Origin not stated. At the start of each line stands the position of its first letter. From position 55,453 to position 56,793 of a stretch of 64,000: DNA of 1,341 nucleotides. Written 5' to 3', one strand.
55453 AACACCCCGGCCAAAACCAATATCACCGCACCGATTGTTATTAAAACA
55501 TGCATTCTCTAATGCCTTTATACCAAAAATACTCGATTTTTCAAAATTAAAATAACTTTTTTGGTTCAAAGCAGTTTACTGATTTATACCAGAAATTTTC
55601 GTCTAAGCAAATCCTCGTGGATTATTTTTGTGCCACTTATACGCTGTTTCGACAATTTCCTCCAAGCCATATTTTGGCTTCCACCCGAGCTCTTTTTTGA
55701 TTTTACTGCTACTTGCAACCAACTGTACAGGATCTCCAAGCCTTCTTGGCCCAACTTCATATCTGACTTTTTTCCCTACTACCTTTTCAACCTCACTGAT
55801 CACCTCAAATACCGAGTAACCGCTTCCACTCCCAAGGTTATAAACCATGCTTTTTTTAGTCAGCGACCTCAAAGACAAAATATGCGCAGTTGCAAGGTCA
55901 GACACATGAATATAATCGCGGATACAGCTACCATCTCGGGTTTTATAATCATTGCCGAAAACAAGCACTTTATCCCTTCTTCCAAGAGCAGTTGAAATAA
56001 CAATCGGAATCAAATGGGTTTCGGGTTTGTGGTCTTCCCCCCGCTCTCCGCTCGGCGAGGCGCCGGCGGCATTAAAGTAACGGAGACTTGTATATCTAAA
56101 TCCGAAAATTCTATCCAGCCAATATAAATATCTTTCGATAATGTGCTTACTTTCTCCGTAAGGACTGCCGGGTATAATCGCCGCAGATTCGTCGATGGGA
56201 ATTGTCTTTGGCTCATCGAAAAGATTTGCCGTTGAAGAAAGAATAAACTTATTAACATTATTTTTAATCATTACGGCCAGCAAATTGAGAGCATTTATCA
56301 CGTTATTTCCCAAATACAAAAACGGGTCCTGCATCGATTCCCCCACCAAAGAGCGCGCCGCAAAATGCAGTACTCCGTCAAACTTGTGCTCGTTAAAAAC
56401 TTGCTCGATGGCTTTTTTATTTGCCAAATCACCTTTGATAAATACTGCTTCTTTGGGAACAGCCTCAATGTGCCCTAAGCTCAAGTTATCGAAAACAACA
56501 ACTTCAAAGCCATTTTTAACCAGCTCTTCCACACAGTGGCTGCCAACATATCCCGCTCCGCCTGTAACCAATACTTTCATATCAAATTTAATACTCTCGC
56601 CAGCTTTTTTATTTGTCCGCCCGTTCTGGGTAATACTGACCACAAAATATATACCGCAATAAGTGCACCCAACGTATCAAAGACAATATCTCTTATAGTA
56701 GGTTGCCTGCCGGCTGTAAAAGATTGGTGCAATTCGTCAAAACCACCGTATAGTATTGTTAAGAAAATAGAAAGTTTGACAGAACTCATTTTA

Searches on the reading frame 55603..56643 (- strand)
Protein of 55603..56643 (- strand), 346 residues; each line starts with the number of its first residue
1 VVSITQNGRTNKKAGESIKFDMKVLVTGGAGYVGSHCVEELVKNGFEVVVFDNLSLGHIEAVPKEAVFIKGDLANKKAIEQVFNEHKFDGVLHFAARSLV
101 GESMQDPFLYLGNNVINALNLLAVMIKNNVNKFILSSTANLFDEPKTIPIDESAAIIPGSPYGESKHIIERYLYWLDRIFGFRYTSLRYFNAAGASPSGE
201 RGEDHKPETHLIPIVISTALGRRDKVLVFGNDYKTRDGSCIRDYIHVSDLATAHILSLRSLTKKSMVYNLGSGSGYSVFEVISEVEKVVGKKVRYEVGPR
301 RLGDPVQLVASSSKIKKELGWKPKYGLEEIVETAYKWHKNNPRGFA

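Call 33: search_protein_families(library=pfam, proteins=[window:55603-56643:-], max_evalue=0.1)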
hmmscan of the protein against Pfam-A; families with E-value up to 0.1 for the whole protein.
window:55603-56643:- (346 aa): 12 families
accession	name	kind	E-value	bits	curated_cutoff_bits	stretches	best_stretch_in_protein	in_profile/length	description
PF16363.11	GDP_Man_Dehyd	-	3.7e-56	191.4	27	1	25-332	1-330/332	GDP-mannose 4,6 dehydratase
PF01370.27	Epimerase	-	1.5e-53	182.2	20.9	1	24-271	1-240/240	NAD dependent epimerase/dehydratase family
PF02719.21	Polysacc_synt_2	-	3.4e-13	49.9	20.2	1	24-196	1-175/293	Polysaccharide biosynthesis protein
PF01073.25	3Beta_HSD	-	4e-13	49.5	22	1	25-172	1-156/280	3-beta hydroxysteroid dehydrogenase/isomerase family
PF04321.23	RmlD_sub_bind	-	5.1e-12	45.9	27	1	22-171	1-134/287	RmlD substrate binding domain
PF13460.12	NAD_binding_10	-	8.2e-10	39.3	27.2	1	28-173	1-131/184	NAD(P)H-binding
PF05368.20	NmrA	-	8e-09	35.9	27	1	23-301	4-246/298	NmrA-like family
PF00106.31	adh_short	-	5.1e-05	23.3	26.6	1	24-85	3-70/195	short chain dehydrogenase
PF08659.16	KR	-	0.019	15.4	22.6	0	24-96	3-90/180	KR domain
PF13450.12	NAD_binding_8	-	0.029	15.1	21.9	1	29-53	3-27/68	NAD(P)-binding Rossmann-like domain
PF02254.24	TrkA_N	-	0.044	14.5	23.8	1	29-82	5-58/116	TrkA-N domain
PF07993.18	NAD_binding_4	-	0.078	12.5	20.1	0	26-45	1-20/258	Male sterility protein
